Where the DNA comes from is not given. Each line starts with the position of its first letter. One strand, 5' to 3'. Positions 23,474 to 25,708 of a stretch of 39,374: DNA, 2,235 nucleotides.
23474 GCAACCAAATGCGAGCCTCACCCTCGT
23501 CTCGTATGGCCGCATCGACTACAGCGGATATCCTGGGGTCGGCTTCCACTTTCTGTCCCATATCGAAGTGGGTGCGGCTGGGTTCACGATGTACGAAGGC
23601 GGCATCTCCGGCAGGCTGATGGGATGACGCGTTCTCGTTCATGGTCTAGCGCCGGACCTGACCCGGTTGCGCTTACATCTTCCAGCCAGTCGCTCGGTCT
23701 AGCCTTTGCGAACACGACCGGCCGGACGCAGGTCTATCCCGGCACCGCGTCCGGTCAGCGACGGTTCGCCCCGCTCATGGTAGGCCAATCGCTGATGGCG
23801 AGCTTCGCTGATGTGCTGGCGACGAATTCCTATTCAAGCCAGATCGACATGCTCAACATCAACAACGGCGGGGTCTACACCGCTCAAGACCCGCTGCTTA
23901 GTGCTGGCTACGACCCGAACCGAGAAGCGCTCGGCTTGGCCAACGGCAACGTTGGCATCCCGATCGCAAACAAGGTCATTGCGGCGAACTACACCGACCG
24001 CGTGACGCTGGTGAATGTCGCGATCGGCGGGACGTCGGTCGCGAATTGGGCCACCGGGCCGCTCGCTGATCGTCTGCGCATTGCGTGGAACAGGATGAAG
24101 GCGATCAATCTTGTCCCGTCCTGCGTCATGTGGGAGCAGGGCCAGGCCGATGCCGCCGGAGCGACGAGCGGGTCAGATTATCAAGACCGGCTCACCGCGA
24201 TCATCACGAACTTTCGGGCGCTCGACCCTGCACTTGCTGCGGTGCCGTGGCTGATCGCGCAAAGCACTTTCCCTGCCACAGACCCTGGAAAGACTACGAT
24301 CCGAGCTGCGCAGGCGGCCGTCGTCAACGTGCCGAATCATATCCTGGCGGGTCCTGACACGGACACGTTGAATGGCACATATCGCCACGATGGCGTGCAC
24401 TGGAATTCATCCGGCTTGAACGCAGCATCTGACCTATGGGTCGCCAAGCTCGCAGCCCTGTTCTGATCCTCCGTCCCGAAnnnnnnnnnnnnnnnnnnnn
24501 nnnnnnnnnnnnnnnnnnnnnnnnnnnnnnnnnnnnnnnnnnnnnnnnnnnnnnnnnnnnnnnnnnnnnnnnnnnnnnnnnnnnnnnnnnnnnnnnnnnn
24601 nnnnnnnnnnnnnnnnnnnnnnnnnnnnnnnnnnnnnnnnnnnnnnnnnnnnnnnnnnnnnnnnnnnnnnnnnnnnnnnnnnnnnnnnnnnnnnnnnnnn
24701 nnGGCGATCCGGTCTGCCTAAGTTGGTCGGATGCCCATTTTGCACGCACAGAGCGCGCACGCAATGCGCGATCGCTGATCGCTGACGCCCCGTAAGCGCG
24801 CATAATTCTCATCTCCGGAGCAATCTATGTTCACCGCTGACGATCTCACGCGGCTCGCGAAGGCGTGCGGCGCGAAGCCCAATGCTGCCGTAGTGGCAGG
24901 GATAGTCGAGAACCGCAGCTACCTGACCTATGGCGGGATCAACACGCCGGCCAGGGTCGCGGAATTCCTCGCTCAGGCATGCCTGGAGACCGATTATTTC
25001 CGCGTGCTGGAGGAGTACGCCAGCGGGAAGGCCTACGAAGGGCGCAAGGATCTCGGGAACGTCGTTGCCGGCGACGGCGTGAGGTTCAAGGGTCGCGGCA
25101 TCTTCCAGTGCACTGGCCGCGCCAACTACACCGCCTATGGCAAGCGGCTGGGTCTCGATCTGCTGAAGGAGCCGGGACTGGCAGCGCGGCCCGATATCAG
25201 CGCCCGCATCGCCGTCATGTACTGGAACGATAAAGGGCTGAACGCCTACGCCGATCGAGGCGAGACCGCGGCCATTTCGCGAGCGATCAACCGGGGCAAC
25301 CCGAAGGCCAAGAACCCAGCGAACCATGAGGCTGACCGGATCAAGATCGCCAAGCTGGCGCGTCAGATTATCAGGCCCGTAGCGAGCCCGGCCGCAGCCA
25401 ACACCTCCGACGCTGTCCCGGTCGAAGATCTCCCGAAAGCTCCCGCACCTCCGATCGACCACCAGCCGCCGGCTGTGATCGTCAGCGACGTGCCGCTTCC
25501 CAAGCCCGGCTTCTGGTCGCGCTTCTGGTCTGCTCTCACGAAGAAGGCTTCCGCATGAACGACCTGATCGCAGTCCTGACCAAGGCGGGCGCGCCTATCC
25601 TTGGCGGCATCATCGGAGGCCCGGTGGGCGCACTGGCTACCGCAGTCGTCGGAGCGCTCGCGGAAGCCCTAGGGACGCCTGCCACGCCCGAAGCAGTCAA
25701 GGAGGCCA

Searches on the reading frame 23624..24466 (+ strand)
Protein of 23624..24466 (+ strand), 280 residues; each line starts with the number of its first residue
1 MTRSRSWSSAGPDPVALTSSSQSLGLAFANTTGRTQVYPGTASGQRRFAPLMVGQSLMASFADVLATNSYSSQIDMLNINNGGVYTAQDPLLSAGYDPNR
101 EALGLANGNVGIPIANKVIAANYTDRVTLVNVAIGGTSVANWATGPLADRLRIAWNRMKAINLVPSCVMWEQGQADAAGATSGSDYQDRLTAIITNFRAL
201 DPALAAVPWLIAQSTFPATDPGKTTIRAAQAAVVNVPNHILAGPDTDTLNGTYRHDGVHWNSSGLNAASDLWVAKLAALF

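Call 61: search_protein_families(library=pfam, proteins=[window:23624-24466:+], max_evalue=0.001)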
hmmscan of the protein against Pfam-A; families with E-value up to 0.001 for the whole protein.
window:23624-24466:+ (280 aa): 1 family
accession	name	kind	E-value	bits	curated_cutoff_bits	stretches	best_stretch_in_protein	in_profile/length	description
PF03629.24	SASA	-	1.6e-16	61.1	24.8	1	51-264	6-212/226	Carbohydrate esterase, sialic acid-specific acetylesterase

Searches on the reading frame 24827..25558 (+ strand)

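Call 61: search_protein_families(library=pfam, proteins=[window:24827-25558:+], max_evalue=0.001)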
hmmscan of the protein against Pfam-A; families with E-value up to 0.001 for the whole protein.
window:24827-25558:+ (243 aa): 1 family
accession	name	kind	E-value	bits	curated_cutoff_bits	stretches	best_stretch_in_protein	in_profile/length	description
PF00182.24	Glyco_hydro_19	-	3.5e-06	27.4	25.5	1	12-134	17-155/232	Chitinase class I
